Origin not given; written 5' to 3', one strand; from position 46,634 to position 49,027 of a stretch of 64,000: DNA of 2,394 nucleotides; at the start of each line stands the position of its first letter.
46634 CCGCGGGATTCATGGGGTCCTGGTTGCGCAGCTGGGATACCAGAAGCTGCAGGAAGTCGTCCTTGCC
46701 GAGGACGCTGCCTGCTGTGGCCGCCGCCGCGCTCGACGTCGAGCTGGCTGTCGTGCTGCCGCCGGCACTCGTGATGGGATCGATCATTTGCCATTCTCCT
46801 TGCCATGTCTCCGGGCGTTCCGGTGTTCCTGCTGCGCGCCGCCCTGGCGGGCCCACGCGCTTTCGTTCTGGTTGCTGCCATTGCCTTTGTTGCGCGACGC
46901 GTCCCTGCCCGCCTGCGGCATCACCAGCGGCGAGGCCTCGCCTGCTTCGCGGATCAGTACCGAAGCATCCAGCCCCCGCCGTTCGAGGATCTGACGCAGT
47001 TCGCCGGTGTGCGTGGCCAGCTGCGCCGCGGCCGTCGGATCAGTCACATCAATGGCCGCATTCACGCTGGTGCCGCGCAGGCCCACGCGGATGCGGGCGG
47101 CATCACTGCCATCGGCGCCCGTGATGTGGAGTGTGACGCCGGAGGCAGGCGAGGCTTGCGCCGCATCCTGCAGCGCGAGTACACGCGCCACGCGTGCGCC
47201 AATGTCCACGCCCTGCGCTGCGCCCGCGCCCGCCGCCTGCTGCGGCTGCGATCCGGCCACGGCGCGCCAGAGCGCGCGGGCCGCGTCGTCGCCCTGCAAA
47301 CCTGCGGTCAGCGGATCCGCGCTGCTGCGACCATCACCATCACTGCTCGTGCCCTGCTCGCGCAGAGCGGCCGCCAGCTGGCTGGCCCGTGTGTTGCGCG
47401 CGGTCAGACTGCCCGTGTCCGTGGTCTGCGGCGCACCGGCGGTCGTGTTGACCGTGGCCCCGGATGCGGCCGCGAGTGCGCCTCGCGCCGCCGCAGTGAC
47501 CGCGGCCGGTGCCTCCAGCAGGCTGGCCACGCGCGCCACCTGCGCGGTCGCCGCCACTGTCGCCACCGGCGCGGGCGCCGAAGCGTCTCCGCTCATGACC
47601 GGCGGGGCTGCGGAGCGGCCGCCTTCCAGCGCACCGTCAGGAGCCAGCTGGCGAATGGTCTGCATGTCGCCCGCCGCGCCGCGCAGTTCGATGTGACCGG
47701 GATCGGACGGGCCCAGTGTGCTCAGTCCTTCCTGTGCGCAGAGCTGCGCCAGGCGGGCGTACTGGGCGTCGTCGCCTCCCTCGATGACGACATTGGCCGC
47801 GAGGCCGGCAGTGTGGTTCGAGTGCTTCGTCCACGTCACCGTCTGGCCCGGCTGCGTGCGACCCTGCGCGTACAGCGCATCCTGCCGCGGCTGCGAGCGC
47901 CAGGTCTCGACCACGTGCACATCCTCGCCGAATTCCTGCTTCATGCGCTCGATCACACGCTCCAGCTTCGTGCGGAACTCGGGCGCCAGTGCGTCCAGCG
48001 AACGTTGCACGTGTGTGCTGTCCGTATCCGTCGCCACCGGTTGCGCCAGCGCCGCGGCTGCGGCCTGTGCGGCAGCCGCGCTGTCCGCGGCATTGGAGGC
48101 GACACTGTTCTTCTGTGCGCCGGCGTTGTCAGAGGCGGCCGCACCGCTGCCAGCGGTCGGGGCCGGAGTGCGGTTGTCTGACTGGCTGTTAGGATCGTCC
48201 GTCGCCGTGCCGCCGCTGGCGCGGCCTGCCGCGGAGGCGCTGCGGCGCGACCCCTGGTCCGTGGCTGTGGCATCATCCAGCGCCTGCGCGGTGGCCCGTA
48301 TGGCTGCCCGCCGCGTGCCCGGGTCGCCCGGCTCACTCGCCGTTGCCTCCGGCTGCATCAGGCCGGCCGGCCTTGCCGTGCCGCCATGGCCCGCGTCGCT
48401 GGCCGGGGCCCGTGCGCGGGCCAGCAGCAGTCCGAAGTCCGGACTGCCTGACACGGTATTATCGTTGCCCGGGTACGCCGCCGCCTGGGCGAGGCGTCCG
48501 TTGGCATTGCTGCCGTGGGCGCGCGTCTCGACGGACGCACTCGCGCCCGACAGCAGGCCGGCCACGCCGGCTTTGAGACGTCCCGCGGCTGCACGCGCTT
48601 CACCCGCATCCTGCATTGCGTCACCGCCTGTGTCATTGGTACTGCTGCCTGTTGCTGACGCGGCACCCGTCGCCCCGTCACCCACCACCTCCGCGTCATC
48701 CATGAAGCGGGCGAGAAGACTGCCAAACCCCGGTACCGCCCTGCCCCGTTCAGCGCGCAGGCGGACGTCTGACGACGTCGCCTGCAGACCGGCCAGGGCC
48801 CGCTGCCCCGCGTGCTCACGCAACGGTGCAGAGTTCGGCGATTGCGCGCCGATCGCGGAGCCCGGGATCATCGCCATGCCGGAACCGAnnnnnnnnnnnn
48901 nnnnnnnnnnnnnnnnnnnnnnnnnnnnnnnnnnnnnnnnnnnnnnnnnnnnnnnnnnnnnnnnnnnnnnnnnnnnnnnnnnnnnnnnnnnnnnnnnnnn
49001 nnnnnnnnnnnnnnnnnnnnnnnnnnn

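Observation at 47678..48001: M15/LAS-type cell-wall peptidase fold embedded inside the hook-length ruler FliK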

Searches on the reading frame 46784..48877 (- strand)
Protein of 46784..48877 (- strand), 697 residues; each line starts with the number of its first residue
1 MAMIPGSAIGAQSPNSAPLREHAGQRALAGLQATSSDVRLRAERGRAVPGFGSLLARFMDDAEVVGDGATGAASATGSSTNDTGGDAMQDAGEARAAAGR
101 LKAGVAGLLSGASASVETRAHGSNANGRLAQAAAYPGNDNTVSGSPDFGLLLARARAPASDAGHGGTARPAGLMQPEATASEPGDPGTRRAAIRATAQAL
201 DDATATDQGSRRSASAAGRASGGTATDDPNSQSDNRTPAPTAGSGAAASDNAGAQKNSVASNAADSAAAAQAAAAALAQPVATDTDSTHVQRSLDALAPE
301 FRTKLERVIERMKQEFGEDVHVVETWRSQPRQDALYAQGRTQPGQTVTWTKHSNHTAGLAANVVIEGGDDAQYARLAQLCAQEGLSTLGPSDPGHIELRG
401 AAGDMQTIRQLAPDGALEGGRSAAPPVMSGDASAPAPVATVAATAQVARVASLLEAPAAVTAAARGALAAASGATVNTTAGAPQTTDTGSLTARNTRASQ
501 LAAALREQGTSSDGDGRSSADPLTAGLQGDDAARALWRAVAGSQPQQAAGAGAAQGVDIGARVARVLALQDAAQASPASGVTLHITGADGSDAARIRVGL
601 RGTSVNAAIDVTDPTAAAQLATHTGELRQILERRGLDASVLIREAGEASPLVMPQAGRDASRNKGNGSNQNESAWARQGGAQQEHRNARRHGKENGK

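Call 3: search_protein_families(library=pfam, proteins=[window:46784-48877:-], max_evalue=0.01)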
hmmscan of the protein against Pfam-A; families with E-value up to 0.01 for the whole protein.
window:46784-48877:- (697 aa): 0 families

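Call 4: search_protein_families(library=ncbifam, proteins=[window:46784-48877:-], max_evalue=0.1)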
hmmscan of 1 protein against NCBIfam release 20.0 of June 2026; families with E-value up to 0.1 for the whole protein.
window:46784-48877:- (697 aa): 1 family
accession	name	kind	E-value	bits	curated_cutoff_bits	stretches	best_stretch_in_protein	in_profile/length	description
NF000380.1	vanXY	equivalog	0.017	14.7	250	1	297-366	32-104/179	D,D-carboxypeptidase/D,D-dipeptidase VanXY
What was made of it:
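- Tried and rejected: Whole-protein Pfam and NCBIfam scans gave nothing useful because of the low-complexity flanks (calls 3, 4).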

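Call 21: search_protein_representatives(protein=window:46787-48877:-)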
Query: 697 residues. Proteins with E-value up to 0.001 (for the whole library): 1259; up to 1e-10: 505; up to 1e-30: 282. The best 150 are listed.
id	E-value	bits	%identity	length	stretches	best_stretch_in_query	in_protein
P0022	0.0e+00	1416.6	100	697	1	1-697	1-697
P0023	3.4e-74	267.1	44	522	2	234-695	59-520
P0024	1.3e-63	232.1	45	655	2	243-521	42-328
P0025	1.4e-63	232.1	47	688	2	227-466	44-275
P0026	3.5e-62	227.4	41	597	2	199-487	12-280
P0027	1.1e-57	212.6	39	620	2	255-604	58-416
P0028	1.9e-57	211.8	46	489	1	221-651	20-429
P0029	6.2e-53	196.9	39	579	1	112-645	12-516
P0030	2.0e-52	195.3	41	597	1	195-651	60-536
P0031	1.0e-51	192.8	47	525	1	240-647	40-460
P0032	5.2e-51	190.5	40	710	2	71-554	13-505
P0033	5.2e-51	190.5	40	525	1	238-684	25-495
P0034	2.9e-50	188.1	43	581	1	188-647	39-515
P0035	2.3e-49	185.1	45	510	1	234-650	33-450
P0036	2.5e-49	185.0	42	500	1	247-691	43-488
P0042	7.7e-48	180.1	40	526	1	184-684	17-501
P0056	2.0e-45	172.1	41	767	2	254-444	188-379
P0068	4.7e-44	167.6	45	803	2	192-466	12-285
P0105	9.7e-41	156.6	39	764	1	71-694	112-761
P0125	2.1e-39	152.2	41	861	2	178-427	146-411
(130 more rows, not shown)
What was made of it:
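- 46784..48877 (-): fliK: 697-aa hook-length control protein with an embedded M15 domain (stop codon included). An identical protein is in the public collection (P0022, call 21).
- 282 representatives match at E<=1e-30 with lengths mostly 400-860 aa (call 21).
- Tried and rejected: The exhaustive search (call 21) corrected this.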

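Call 25: list_cluster_members(proteins=[P0022, P0023, P0024, P0025, P0028, P0031, P0056, P0068, P0105, P0125])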
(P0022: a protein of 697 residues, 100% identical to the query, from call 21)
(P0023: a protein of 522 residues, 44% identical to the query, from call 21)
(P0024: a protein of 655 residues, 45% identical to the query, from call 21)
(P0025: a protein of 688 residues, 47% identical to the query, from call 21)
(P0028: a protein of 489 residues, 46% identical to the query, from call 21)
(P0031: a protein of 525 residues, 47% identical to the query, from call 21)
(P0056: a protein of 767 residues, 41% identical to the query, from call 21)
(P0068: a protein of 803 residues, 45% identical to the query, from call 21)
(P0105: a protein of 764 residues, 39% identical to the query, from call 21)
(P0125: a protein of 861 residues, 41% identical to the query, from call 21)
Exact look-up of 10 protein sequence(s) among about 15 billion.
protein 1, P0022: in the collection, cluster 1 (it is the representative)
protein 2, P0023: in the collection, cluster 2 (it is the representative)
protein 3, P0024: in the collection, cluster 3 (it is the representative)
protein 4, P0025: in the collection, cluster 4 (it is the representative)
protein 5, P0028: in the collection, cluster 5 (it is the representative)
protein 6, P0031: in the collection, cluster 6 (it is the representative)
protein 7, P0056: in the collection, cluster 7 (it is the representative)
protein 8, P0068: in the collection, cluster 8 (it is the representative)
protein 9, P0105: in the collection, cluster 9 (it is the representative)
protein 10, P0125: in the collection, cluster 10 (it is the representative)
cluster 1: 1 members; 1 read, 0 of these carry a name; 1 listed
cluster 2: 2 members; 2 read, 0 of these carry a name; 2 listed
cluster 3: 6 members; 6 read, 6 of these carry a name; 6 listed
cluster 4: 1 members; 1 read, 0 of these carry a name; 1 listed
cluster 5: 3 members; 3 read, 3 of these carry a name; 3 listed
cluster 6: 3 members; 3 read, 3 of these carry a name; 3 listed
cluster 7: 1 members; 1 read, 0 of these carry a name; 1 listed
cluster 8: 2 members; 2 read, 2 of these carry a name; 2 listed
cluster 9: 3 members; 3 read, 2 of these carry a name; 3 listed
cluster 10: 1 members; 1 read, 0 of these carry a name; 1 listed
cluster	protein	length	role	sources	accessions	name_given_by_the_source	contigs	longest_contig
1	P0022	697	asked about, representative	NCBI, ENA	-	-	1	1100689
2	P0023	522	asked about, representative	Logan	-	-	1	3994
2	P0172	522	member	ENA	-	-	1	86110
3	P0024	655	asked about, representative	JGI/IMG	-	hypothetical protein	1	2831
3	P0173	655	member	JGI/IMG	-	hypothetical protein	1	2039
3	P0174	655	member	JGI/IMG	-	hypothetical protein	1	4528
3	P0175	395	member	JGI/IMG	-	hypothetical protein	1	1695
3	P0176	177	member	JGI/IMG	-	hypothetical protein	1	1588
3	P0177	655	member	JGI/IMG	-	hypothetical protein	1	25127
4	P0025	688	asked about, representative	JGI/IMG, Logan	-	-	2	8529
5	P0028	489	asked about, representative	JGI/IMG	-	hypothetical protein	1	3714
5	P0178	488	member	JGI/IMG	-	hypothetical protein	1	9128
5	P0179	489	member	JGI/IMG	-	hypothetical protein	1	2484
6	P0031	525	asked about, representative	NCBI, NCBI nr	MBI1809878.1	MAG: hypothetical protein HYR75_08295, partial [Gemmatimonadetes bacterium] | hypothetical protein [Gemmatimonadota bacterium]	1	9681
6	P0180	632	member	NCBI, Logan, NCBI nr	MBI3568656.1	MAG: hypothetical protein HY084_10715 [Gemmatimonadetes bacterium] | hypothetical protein [Gemmatimonadota bacterium]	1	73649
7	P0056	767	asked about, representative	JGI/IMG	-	-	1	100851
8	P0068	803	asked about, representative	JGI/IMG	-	hypothetical protein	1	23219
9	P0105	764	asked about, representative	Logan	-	-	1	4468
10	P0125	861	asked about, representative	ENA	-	-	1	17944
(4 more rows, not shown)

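Call 26: find_related_loci(query=A1, collection=genome_contigs, flank=6000)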
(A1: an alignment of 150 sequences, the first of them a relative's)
Query A1 (697 aa) in genome_contigs; peptide patterns used: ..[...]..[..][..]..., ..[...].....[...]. (x = any residue, [..] = any of these).
599 stretches matched a pattern (row limit reached: there are more); 391 encode a relative of the query (tblastn E <= 1e-3); the best 80 are kept; 80 distinct loci.
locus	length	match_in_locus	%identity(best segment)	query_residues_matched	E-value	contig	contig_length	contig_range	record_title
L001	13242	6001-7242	41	290-641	1e-55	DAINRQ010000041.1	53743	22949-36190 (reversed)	MAG TPA_asm: Gemmatimonadaceae bacterium isolate CTOTU27634 NODE_124_length_53743_cov_11.982827, whole genome shotgun se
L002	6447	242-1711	35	270-693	7e-55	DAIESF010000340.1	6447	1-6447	MAG TPA_asm: Gemmatimonadetes bacterium isolate clean1220 k141_3187022, whole genome shotgun sequence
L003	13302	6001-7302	40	284-680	9e-55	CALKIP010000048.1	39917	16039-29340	MAG TPA_asm: uncultured bacterium isolate SRR6713625_bin.14_CONCOCT_v1.1_MAG genome assembly, contig: ERZ794971.442, who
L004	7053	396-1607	39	285-690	4e-54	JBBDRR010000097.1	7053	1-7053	MAG: Gemmatimonadota bacterium isolate LejiaC_67_13 Lejia_C_24181_length_7053_cov_7, whole genome shotgun sequence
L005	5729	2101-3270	39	297-658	9e-49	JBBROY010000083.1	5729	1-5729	MAG: Gemmatimonadales bacterium isolate La1_metabat2.359 LA1C_B2.359_k141_2755215L_5729_cov_24.2797, whole genome shotgu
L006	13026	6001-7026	36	297-636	1e-47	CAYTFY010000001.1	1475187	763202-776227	MAG TPA_asm: uncultured Gemmatimonadaceae bacterium isolate SRP193066_co1_133 genome assembly, contig: NODE_3_length_147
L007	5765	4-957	38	285-638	1e-47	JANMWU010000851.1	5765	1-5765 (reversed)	MAG: Gemmatimonadaceae bacterium isolate OTE_88_metabat_243_sub OTE_88_k141_2103804, whole genome shotgun sequence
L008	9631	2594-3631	39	286-645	3e-47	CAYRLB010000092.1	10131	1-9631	MAG TPA_asm: uncultured Gemmatimonas sp. isolate SRP220891_co3_117 genome assembly, contig: NODE_10787_length_10131_cov_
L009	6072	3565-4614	39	286-642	3e-45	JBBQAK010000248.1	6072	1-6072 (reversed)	MAG: Gemmatimonadales bacterium isolate Co_metawrap_1464 Cmw_1464_k141_20038356_length_6072_cov_7.0000, whole genome sho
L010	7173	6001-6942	38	286-638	4e-45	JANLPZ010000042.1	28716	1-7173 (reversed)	MAG: Gemmatimonadaceae bacterium isolate OTE_38_metabat_269 OTE_38_k141_3404916, whole genome shotgun sequence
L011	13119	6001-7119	37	292-694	2e-44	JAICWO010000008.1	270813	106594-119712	MAG: Gemmatimonadaceae bacterium isolate LS_FP_2_bin.53 k141_4838257_length_270813_cov_25.4406, whole genome shotgun seq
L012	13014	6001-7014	37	290-641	3e-44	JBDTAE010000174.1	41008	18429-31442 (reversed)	MAG: Gemmatimonadaceae bacterium isolate cluster2_bin.101 k127_5894299, whole genome shotgun sequence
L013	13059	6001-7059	40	282-636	4e-44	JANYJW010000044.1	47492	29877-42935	MAG: Gemmatimonas sp. isolate GL140_4_metabinner_26 GL140_4_k141_1214142, whole genome shotgun sequence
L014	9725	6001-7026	38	292-646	8e-44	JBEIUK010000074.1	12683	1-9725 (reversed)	MAG: Gemmatimonadaceae bacterium isolate Sample-110-S81-bin-57 Sample_110_S81-bin_57-k141_570257, whole genome shotgun s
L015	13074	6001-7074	37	273-641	4e-44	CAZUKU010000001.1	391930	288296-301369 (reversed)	MAG TPA_asm: uncultured Gemmatimonas sp. isolate SRP344714_co1_178 genome assembly, contig: NODE_37_length_391930_cov_11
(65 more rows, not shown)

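Call 30: search_solved_structures(query=A1, max_evalue=1, show_alignments=2)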
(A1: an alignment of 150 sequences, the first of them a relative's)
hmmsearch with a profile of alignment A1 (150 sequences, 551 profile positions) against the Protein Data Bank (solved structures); distinct sequences matched with E-value up to 1: 24.
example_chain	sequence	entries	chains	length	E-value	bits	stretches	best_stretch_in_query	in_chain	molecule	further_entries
2vo9_A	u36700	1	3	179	6.2e-12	48.7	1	138-197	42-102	L-ALANYL-D-GLUTAMATE PEPTIDASE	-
6akv_A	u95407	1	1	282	8.4e-12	48.3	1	125-197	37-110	LysB4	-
6tb4_J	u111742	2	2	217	0.033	16.6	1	455-536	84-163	Transcription initiation factor TFIID subunit 10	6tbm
9f5w_D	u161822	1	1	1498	0.061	15.8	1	262-318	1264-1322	Condensin-2 complex subunit D3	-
6riu_A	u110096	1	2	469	0.095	15.1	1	437-501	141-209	Type VI secretion system protein TssA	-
2wfx_A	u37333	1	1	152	0.33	13.4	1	184-218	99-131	SONIC HEDGEHOG PROTEIN N-PRODUCT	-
4c4m_A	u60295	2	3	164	0.33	13.3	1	184-219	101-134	SONIC HEDGEHOG PROTEIN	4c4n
2wg4_A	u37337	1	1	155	0.33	13.3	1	184-218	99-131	SONIC HEDGEHOG PROTEIN N-PRODUCT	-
3n1r_A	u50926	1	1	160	0.35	13.3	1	184-218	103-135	Sonic hedgehog protein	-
1vhh_A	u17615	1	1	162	0.36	13.2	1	184-218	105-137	SONIC HEDGEHOG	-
7rpk_H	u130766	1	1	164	0.37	13.2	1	184-218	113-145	Sonic hedgehog protein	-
3ho5_H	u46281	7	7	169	0.37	13.2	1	184-218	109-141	Sonic hedgehog protein | Sonic hedgehog protein N-product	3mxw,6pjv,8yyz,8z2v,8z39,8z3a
3d1m_A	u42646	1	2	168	0.39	13.1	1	184-218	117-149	Sonic hedgehog protein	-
6e1h_C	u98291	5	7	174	0.39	13.1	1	184-218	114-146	Sonic hedgehog protein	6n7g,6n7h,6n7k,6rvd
3m1n_A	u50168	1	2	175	0.39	13.1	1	184-218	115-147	Sonic hedgehog protein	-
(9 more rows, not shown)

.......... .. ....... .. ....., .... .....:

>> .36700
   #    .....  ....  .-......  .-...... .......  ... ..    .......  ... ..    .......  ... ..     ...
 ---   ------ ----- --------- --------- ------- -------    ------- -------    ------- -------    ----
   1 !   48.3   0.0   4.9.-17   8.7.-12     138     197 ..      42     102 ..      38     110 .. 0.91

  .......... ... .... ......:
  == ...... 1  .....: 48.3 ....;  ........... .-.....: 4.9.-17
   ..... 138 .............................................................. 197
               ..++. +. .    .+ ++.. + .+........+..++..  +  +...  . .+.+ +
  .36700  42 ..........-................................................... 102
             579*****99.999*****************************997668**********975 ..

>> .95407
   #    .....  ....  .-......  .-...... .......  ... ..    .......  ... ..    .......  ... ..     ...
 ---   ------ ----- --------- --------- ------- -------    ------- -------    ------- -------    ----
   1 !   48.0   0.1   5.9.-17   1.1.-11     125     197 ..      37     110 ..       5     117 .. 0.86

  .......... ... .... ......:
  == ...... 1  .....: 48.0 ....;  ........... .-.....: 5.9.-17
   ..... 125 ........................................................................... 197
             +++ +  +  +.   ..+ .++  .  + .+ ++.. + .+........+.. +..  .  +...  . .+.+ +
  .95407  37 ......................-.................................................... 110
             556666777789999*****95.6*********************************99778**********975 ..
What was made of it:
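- Checked: A profile of 150 relatives hits the same two at 6e-12 and 8e-12 (call 30).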

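Call 32: search_protein_families(library=pfam, alignment_id=A2, max_evalue=0.01)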
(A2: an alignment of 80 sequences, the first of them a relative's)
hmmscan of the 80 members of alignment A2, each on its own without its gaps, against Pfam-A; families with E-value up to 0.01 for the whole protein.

A. member 1, P0022 (697 aa): 0 families

B. families by the number of members that match (of 80 scanned): 7 families
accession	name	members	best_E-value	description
PF02120.21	Flg_hook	65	9e-11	Flagellar hook-length control protein FliK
PF02557.22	VanY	31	2.1e-05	D-alanyl-D-alanine carboxypeptidase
PF08291.16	Peptidase_M15_3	18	0.00065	Peptidase M15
PF05951.18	Peptidase_M15_2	4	4.3e-05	Bacterial protein of unknown function (DUF882)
PF03448.22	MgtE_N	1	0.00099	MgtE intracellular N domain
PF19690.4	DUF6191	1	0.0016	Family of unknown function (DUF6191)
PF11739.14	YdbH-like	1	0.0092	Intermembrane phospholipid transport protein YdbH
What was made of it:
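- On FliK (flagellar hook-length control protein): However, 65 of 80 relatives match (best 9e-11, call 32).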

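Call 33: predict_structure(alignment_id=A1)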
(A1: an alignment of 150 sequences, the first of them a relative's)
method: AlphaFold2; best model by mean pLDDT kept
length: 697 residues; sequences in the alignment: 150
mean_pLDDT: 59.0   pTM: 0.41
mean pLDDT of the five models: 59.0, 56.5, 55.8, 54.9, 54.0
residues with pLDDT >= 90: 148; 70-90: 52; 50-70: 98; < 50: 399
segments of 3 or more residues with pLDDT < 50: 1-13, 19-43, 45-58, 60-69, 71-86, 91-115, 124-135, 141-144, 158-162, 164-228, 230-239, 242-259, 278-281, 405-422, 425-427, 445-453, 456-473, 482-484, 487-509, 511-521, 523-554, 649-691, 693-695
pLDDT, mean of each block of 10 residues (from residue 1): 42 50 45 42 47 43 44 40 48 43 42 45 45 47 53 57 47 44 41 41 41 40 44 45 44 44 63 56 74 97 98 98 96 91 78 95 97 98 96 94 48 42 46 49 46 43 40 49 47 45 45 45 46 37 42 58 78 74 92 93 93 93 94 92 70 42 42 45 47 45
secondary structure, 60 per line:
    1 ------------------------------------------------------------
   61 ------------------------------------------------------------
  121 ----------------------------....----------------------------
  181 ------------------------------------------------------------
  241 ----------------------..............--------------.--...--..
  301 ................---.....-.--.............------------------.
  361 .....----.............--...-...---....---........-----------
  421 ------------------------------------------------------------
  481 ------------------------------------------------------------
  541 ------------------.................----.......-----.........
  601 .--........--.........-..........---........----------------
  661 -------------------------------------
elements in order (helices of 4 or more, strands of 3 or more residues): H149-152 H263-276 H299-316 E320-324 H329-341 E360-365 H370-382 E385-387 E395-398 H402-409 H559-575 E580-586 E592-601 E604-611 H614-622 H624-633 E637-644
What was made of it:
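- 48011..48877 (-): Disordered, low-complexity N-terminal region (residues 1-289), presumably export signal plus ruler. AlphaFold2 pLDDT is mostly below 50 (call 33).
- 48413..48445 (-): Second copy of the N-terminal motif, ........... (residues 145-155). A short helix at 149-152 appears in the model (call 33).
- Checked: The AlphaFold2 model has pLDDT 91-98 over residues ~290-400 (call 33).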

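Call 36: fold_search(model_id=the predicted structure, library=pdb)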
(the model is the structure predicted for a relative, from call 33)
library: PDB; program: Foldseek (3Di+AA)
matches with E <= 10: 1045; with E <= 0.001: 4
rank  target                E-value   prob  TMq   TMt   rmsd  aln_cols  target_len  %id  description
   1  2vo9_A                1.0e-07  1.00  0.15  0.61   3.6       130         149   30  CRYSTAL STRUCTURE OF THE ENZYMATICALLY ACTIVE DOMAIN OF THE LISTERIA MONOCYTOGENES BACTERIOPHAGE 500 ENDOLYSIN PLY500 (released 2008-02-19)
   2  6akv                  1.8e-05  1.00  0.15  0.60   3.6       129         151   27  Crystal structure of LysB4, the endolysin from Bacillus cereus-targeting bacteriophage B4 (released 2019-02-13)
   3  5opz_A                2.3e-04  1.00  0.13  0.57   3.8       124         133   23  Crystal structure of Serratia marcescens L-Ala D-Glu endopeptidase ChiX (released 2018-01-17)
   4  1r44_A                5.2e-04  1.00  0.12  0.40   4.4       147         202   14  Crystal Structure of VanX (released 2004-06-15)
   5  23ri_MODEL_1_A        1.3e-03  1.00  0.11  0.49   7.4       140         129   19  l-alanoyl-d-glutamate peptidase bacteriophage RB49 comlpex with Zn2+ (released 2026-02-25)
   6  2ibg_E                1.4e-03  1.00  0.10  0.46   4.1       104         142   22  Crystal Structure of Hedgehog Bound to the FNIII Domains of Ihog (released 2006-10-24)
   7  2wg4_A                1.5e-03  1.00  0.10  0.42   5.2       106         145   18  Crystal structure of the complex between human hedgehog-interacting protein HIP and sonic hedgehog without calcium (released 2009-06-30)
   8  2ibg_G                1.6e-03  1.00  0.10  0.49   4.5       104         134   21  Crystal Structure of Hedgehog Bound to the FNIII Domains of Ihog (released 2006-10-24)
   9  6rmg_B                2.0e-03  1.00  0.10  0.43   4.6       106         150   17  Structure of PTCH1 bound to a modified Hedgehog ligand ShhN-C24II (released 2019-10-09)
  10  3ho5_H                2.5e-03  1.00  0.10  0.40   4.9       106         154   18  Crystal structure of Hedgehog-interacting protein (HHIP) and Sonic hedgehog (SHH) complex (released 2009-06-23)
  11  2wfx_A                2.5e-03  1.00  0.10  0.41   5.0       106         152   18  Crystal structure of the complex between human hedgehog-interacting protein HIP and Sonic Hedgehog in the presence of  (released 2009-06-30)
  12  3d1m_A                2.6e-03  1.00  0.10  0.43   4.9       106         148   17  Crystal Structure of Sonic Hedgehog Bound to the third FNIII domain of CDO (released 2008-09-23)
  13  6dmy_B                2.8e-03  1.00  0.10  0.40   5.1       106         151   16  Cryo-EM structure of human Ptch1 and ShhN complex (released 2018-07-11)
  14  6e1h_C                3.2e-03  1.00  0.11  0.42   5.9       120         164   18  Structure of 2:1 human Ptch1-Shh-N complex (released 2018-08-29)
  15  2ibg_H                3.4e-03  1.00  0.10  0.45   4.7       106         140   20  Crystal Structure of Hedgehog Bound to the FNIII Domains of Ihog (released 2006-10-24)
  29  5cuk                  7.0e-03  1.00  0.09  0.56   6.5        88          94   22  Crystal structure of the PscP SS domain (released 2015-12-02)
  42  2mxz_MODEL_1_A        2.6e-02  0.98  0.11  0.46   5.4       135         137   19  Bacteriophage T5 l-alanoyl-d-glutamate peptidase comlpex with Zn2+ (Endo T5-ZN2+) (released 2015-02-11)
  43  2rrl_MODEL_1_A        3.2e-02  0.89  0.09  0.30  24.9       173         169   18  Solution structure of the C-terminal domain of the FliK (released 2011-05-18)
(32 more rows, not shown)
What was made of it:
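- On LAS / MEROPS M15 zinc peptidases (Ply500/CwlK branch): Foldseek hits 2vo9 at E=1e-7 with TM 0.61, then 6akv, 5opz, 1r44 and hedgehog N-domains (call 36).
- Checked: Foldseek matches it to 2vo9 (E=1e-7, TM 0.61), then LysB4, ChiX, VanX, the RB49 and T5 L-Ala-D-Glu peptidases, and hedgehog N-domains (call 36).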
